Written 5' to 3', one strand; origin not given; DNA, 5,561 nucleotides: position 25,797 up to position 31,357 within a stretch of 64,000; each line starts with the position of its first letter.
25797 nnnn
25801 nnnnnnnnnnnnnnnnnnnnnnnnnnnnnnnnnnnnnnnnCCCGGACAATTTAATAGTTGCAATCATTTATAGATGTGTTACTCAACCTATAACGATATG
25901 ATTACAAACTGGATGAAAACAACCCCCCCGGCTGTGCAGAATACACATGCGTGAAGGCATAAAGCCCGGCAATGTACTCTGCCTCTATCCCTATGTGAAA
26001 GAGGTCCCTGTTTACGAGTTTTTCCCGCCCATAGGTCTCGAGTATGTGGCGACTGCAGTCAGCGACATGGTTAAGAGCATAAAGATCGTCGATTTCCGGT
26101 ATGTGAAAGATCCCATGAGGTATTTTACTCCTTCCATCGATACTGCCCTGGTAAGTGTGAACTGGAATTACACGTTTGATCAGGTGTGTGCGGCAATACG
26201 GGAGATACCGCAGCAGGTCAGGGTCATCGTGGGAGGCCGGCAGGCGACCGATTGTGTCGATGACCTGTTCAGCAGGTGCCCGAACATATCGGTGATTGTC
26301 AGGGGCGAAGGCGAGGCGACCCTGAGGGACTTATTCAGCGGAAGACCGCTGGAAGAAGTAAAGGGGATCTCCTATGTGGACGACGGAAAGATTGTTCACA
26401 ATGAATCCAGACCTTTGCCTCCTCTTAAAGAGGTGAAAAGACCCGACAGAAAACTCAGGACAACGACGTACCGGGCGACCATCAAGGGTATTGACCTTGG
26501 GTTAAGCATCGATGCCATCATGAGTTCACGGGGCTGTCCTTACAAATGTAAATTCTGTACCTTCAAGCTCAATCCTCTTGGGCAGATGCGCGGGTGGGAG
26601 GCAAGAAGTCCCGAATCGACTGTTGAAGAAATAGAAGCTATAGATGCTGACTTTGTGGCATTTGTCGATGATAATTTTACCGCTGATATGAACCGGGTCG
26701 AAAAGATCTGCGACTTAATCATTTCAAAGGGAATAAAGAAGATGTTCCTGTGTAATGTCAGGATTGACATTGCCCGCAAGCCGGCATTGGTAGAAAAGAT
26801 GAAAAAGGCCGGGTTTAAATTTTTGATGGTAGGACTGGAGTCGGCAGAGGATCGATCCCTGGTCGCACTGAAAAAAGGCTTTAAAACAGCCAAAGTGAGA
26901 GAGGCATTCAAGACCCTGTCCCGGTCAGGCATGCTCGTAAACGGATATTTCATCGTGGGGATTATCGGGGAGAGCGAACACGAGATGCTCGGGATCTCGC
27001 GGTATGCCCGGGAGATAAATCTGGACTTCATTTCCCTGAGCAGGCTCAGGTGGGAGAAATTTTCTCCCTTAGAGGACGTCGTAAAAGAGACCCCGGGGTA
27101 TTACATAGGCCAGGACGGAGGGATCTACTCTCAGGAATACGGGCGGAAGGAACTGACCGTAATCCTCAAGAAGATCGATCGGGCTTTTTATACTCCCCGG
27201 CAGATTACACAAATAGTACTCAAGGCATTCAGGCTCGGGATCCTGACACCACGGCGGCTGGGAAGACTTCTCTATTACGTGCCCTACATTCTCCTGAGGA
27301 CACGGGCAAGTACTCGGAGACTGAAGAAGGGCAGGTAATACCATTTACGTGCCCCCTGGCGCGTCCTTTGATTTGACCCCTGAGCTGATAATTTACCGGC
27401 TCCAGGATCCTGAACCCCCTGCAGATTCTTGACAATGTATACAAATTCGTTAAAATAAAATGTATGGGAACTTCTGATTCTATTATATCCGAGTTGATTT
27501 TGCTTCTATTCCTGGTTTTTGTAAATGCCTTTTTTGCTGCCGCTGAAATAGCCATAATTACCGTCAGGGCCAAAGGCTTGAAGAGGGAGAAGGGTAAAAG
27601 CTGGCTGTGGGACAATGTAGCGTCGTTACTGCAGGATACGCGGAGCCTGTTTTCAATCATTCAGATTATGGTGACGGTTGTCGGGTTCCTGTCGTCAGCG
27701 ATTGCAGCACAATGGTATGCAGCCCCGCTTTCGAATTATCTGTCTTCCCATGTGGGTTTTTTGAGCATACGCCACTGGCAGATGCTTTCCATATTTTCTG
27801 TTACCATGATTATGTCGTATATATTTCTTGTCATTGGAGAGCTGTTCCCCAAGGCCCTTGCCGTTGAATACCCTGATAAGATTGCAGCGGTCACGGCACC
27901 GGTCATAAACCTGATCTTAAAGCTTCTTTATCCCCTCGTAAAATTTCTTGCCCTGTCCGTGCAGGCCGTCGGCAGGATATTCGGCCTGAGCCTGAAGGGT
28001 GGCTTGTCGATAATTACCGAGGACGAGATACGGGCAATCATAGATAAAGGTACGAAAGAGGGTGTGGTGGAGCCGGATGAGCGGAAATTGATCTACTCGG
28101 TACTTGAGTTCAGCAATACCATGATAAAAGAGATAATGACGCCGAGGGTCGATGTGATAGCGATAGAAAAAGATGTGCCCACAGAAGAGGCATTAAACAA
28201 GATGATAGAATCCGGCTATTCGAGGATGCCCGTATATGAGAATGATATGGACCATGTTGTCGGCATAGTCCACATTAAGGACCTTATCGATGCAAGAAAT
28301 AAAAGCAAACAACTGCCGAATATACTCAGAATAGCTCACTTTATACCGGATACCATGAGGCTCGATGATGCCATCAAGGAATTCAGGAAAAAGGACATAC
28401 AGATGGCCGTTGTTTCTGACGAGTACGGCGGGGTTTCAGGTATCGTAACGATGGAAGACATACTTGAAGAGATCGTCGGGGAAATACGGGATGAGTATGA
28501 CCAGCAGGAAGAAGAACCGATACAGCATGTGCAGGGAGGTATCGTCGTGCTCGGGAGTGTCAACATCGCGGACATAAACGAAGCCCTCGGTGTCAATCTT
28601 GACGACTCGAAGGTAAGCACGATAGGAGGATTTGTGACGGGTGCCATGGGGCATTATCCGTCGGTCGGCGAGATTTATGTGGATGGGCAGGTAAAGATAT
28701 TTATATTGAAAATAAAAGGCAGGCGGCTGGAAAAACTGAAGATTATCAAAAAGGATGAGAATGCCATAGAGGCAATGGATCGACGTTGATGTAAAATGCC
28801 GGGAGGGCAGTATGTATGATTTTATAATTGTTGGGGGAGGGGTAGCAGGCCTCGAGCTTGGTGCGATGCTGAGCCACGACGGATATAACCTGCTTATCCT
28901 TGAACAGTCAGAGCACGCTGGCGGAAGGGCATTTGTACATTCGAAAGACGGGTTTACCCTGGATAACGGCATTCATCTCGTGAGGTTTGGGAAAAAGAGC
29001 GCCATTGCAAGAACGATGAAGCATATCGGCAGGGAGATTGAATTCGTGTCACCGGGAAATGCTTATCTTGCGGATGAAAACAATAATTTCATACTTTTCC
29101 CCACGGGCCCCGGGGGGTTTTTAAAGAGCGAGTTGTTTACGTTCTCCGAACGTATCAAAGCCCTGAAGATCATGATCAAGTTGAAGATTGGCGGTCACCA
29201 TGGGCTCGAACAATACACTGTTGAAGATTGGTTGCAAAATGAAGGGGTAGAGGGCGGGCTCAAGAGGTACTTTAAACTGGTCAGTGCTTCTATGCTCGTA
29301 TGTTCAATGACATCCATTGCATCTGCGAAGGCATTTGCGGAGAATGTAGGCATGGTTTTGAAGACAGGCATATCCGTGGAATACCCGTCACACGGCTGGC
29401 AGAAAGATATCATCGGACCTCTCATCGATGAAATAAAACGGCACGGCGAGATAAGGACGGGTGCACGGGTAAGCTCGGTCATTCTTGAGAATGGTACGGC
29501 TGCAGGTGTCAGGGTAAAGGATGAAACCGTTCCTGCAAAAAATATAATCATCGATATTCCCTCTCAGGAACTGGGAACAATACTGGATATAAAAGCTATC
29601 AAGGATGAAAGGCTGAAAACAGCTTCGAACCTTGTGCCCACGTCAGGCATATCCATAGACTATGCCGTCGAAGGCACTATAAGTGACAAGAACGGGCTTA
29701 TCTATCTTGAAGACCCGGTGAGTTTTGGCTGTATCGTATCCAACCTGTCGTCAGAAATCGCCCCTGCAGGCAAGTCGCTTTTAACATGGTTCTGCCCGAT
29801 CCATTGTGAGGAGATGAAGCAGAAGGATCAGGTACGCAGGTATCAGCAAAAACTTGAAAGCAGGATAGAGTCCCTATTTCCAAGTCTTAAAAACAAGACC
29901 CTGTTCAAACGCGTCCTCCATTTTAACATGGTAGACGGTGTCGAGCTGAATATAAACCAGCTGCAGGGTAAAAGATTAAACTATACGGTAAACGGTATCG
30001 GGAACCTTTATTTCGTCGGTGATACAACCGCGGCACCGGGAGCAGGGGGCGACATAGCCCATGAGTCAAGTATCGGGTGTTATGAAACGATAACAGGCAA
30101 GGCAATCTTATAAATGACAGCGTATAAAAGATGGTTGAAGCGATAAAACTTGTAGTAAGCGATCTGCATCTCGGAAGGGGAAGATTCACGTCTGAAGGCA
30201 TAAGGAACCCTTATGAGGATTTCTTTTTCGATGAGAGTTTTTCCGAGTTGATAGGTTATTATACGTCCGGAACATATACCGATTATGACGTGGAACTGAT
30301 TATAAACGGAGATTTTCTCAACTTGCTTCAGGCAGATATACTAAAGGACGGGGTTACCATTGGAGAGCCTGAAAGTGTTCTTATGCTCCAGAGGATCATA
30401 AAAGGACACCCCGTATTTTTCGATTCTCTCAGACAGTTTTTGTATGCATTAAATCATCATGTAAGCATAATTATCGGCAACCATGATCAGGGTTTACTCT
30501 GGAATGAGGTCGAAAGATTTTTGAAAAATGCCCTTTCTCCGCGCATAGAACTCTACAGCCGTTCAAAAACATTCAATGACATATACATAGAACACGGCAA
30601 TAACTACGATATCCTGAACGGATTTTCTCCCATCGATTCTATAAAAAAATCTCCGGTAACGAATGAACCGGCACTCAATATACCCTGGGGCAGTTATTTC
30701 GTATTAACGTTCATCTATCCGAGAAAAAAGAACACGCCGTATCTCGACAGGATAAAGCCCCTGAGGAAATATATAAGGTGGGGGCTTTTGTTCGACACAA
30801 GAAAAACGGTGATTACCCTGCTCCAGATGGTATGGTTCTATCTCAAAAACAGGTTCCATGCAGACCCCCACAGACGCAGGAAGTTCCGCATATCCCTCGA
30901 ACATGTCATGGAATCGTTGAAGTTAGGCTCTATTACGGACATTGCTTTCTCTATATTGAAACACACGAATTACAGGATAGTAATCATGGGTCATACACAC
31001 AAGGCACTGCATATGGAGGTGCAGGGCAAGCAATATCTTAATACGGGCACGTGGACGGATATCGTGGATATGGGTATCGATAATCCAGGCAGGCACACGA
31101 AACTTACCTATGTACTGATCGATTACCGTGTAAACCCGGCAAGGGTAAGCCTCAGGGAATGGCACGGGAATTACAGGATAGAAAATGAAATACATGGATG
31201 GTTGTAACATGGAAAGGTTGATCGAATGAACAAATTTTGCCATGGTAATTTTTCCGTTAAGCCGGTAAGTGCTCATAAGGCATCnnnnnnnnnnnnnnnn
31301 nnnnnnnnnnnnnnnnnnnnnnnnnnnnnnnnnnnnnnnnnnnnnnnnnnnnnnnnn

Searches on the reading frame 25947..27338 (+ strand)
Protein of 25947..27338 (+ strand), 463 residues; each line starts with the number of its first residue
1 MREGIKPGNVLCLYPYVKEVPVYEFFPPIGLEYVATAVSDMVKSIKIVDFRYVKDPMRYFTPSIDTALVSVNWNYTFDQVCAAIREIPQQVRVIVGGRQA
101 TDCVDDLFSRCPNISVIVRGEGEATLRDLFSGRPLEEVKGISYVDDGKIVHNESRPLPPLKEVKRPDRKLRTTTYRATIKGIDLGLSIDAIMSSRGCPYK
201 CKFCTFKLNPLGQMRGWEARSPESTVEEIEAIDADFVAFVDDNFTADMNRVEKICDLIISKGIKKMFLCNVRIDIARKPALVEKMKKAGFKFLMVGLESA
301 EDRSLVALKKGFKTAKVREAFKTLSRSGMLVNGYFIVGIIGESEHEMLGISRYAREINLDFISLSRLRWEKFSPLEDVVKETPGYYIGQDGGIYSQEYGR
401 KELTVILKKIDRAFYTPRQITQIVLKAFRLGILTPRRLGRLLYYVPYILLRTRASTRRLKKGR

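Call 47: search_protein_families(library=pfam, proteins=[window:25947-27338:+], max_evalue=0.00001)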
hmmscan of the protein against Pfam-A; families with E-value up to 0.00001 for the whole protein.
window:25947-27338:+ (463 aa): 2 families
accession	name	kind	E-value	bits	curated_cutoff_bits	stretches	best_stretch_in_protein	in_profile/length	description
PF04055.27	Radical_SAM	-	3.2e-20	73.4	29.5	1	193-350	3-162/166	Radical SAM superfamily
PF02310.24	B12-binding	-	3.4e-09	37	32.1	1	24-129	10-120/121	B12 binding domain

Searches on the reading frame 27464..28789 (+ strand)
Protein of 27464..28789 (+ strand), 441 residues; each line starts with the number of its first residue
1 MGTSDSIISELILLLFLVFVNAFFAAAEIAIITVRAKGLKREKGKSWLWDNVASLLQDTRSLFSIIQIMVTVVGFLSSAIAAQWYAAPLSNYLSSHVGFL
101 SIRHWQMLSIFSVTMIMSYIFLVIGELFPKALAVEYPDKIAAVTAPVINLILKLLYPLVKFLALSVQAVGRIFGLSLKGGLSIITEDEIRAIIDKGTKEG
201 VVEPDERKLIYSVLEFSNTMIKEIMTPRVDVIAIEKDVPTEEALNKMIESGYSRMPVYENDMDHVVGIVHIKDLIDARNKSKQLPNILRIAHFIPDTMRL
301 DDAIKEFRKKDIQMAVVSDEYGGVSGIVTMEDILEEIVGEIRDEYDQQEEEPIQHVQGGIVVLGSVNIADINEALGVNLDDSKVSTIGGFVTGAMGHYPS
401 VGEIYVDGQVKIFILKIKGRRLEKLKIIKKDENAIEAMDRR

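Call 47: search_protein_families(library=pfam, proteins=[window:27464-28789:+], max_evalue=0.00001)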
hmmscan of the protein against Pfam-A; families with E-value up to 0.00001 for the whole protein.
window:27464-28789:+ (441 aa): 3 families
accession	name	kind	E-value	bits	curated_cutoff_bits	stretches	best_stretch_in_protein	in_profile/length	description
PF01595.25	CNNM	-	1.9e-37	129.1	28.4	1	12-206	1-181/181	Cyclin M transmembrane N-terminal domain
PF00571.33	CBS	-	7.8e-22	77.8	24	2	221-278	1-55/57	CBS domain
PF03471.22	CorC_HlyC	-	1e-13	51.5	27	1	357-429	5-79/81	Transporter associated domain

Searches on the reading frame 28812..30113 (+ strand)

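Call 47: search_protein_families(library=pfam, proteins=[window:28812-30113:+], max_evalue=0.00001)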
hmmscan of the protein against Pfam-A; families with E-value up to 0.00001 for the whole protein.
window:28812-30113:+ (433 aa): 2 families
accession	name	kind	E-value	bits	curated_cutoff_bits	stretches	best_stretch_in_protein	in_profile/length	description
PF01593.30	Amino_oxidase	-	2.6e-17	63.7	19.8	1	12-410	2-426/443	Flavin containing amine oxidoreductase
PF13450.12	NAD_binding_8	-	2.4e-10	41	21.9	1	6-58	1-53/68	NAD(P)-binding Rossmann-like domain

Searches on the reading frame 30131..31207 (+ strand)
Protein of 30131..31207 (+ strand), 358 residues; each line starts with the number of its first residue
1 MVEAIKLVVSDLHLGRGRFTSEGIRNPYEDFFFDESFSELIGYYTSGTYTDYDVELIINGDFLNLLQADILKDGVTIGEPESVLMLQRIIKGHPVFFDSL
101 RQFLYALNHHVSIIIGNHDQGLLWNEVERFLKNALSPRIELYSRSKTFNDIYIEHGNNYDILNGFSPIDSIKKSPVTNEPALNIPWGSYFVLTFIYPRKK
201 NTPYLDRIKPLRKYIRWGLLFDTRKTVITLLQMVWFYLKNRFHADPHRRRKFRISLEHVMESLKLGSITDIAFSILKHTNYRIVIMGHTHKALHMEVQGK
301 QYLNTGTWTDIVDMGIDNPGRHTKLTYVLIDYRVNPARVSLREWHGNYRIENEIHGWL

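Call 47: search_protein_families(library=pfam, proteins=[window:30131-31207:+], max_evalue=0.00001)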
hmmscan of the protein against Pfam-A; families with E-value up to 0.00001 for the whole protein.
window:30131-31207:+ (358 aa): 0 families

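Call 93: search_protein_families(library=pfam, proteins=[window:30131-31207:+], max_evalue=0.001)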
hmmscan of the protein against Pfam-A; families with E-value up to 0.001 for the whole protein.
window:30131-31207:+ (358 aa): 2 families
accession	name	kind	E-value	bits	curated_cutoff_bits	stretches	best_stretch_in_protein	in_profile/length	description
PF00149.33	Metallophos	-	5.1e-05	24.2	21.5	1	7-291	4-190/191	Calcineurin-like phosphoesterase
PF12850.12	Metallophos_2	-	0.00016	22.2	27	0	277-310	104-137/154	Calcineurin-like phosphoesterase superfamily domain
